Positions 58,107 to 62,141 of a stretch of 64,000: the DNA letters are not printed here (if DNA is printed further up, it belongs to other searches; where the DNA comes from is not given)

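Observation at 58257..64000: Operon of at least four coupled genes headed by a MukB/MksB/JetC-like SMC ATPase, with partner genes in reverse order relative to MukFEB, MksFEB and JetABCD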

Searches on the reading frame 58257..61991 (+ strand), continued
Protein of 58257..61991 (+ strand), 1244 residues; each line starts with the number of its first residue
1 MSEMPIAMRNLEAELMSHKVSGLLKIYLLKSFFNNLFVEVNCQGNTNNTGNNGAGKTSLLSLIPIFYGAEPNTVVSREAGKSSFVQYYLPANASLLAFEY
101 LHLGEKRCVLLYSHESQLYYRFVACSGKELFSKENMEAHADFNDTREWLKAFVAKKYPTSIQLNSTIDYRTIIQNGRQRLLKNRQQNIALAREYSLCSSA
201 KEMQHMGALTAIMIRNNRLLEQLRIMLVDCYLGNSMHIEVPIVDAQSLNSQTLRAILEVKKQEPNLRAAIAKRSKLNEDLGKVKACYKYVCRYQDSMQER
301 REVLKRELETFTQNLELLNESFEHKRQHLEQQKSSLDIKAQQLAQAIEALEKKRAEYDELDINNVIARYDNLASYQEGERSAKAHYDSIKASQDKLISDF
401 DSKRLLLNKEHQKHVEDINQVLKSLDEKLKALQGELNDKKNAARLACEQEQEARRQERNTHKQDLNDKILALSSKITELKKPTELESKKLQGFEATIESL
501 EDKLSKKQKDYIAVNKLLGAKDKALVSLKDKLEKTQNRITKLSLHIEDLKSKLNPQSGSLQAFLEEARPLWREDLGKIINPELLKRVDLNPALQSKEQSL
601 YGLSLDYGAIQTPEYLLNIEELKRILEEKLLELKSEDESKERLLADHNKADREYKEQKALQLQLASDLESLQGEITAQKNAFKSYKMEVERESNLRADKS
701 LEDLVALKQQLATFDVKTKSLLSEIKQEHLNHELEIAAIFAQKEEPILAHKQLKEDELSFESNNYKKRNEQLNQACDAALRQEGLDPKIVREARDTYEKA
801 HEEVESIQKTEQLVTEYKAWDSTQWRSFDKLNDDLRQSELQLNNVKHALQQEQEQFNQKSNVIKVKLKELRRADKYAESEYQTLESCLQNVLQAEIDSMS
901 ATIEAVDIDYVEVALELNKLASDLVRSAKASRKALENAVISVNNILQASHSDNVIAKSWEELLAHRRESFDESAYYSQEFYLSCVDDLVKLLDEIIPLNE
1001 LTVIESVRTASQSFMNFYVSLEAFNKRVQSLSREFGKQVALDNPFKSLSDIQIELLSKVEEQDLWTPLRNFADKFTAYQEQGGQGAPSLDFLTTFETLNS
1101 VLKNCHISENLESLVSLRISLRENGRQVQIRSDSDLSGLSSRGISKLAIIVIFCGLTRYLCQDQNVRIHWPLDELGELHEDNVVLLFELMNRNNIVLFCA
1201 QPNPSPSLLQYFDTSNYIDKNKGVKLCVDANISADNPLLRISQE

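Call 88: search_protein_families(library=ncbifam, proteins=[L050:11608-12471:+, L050:10345-11595:+, L050:9695-10348:+, L050:5965-9684:+, P0230, P0209, P0194], max_evalue=0.1)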
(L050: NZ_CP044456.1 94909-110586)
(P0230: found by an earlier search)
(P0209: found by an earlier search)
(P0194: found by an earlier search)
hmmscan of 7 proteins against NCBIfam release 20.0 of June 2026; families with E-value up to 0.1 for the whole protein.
L050:11608-12471:+ (287 aa): 4 families
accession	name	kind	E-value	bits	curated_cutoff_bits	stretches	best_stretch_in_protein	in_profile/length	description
TIGR01124.1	ilvA_2Cterm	equivalog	0.034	12.7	411.3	1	148-191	430-473/499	threonine ammonia-lyase, biosynthetic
NF047484.1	LA1326_LA4305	subfamily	0.035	13.7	100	1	216-257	7-46/205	LA_1326/LA_4305 family lipoprotein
NF009130.0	PRK12483.1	subfamily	0.044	12.4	801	1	151-202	454-504/521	threonine ammonia-lyase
TIGR02679.1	TIGR02679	hypoth_equivalog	0.064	12.3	196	1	172-211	277-317/382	TIGR02679 family protein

L050:10345-11595:+ (416 aa): 0 families

L050:9695-10348:+ (217 aa): 0 families

L050:5965-9684:+ (1239 aa): 2 families
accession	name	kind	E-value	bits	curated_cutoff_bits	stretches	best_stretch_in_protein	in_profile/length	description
TIGR02168.1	SMC_prok_B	equivalog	1.1e-05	23.4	567.35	2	313-545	219-916/1181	chromosome segregation protein SMC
NF041034.1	Rad50_Sulf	equivalog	0.00049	18.1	1000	1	286-550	453-715/872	DNA double-strand break repair ATPase Rad50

P0230 (287 aa): 0 families

P0209 (287 aa): 0 families

P0194 (292 aa): 0 families

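Call 94: get_annotated_region(hit=H3, flank=7000)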
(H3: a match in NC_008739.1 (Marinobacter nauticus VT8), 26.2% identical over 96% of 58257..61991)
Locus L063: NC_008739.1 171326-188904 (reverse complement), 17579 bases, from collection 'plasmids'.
description: Marinobacter nauticus VT8 plasmid pMAQU02, complete sequence
organism: Marinobacter nauticus VT8 (NCBI taxid 351348)
taxonomy: Bacteria; Pseudomonadota; Gammaproteobacteria; Pseudomonadales; Marinobacteraceae; Marinobacter; Marinobacter nauticus; Marinobacter nauticus VT8
host: -; source: -; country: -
typing (MOB-suite, as given by PLSDB): conjugative; replicon rep_cluster_255; relaxase MOBH; mating-pair formation MPF_G
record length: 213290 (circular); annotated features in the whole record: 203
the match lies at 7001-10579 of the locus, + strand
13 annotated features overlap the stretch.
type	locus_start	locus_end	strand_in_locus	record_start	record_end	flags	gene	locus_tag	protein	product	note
CDS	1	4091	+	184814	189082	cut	-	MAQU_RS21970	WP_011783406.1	helicase-related protein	-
CDS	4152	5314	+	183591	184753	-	-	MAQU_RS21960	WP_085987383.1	IS3 family transposase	-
CDS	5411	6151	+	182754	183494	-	-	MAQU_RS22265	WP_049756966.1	ASCH domain-containing protein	-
CDS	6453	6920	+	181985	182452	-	-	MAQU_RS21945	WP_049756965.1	RES family NAD+ phosphorylase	-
CDS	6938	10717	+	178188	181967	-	-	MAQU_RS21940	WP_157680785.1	ATP-binding protein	-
CDS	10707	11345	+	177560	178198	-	-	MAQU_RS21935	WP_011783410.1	hypothetical protein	-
CDS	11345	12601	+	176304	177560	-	-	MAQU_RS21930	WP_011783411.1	hypothetical protein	-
CDS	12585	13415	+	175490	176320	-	-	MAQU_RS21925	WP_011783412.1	hypothetical protein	-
CDS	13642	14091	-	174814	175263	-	-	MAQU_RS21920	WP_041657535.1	hypothetical protein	-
CDS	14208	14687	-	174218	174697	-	-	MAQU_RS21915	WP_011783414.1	hypothetical protein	-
CDS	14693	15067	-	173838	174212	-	-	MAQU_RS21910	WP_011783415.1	hypothetical protein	-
CDS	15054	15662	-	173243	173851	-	-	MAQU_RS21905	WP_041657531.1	hypothetical protein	-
CDS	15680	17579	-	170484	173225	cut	-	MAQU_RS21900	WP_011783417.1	DEAD/DEAH box helicase family protein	-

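Call 95: get_annotated_region(hit=H6, flank=7000)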
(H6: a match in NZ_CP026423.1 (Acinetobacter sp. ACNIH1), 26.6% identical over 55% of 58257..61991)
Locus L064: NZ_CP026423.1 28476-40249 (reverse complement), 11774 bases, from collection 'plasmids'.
description: Acinetobacter sp. ACNIH1 plasmid pACI-b25a, complete sequence
organism: Acinetobacter sp. ACNIH1 (NCBI taxid 1636603)
taxonomy: Bacteria; Pseudomonadota; Gammaproteobacteria; Moraxellales; Moraxellaceae; Acinetobacter; Acinetobacter sp. ACNIH1
host: -; source: -; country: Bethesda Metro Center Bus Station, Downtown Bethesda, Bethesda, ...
typing (MOB-suite, as given by PLSDB): non-mobilizable
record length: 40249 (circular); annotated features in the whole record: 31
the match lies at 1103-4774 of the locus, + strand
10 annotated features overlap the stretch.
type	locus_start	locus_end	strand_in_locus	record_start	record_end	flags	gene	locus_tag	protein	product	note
CDS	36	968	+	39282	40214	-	-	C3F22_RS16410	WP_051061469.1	IS5-like element ISAba12 family transposase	GO:0006313 - DNA transposition [Evidence IEA]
CDS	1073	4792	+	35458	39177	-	-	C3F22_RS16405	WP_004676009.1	ATP-binding protein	-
CDS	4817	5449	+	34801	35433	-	-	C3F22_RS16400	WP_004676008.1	hypothetical protein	-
CDS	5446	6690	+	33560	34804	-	-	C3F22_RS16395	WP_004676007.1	hypothetical protein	-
CDS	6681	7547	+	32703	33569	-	-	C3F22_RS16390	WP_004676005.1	hypothetical protein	-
CDS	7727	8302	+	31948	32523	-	-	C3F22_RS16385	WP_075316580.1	recombinase family protein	GO:0006310 - DNA recombination [Evidence IEA]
CDS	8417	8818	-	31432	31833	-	-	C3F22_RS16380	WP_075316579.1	hypothetical protein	-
CDS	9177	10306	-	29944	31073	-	-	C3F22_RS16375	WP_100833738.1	IS3 family transposase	-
CDS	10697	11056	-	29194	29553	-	-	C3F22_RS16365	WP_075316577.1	hypothetical protein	-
CDS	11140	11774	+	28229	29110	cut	-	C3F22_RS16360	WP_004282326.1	IS982-like element ISAba9 family transposase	GO:0006313 - DNA transposition [Evidence IEA]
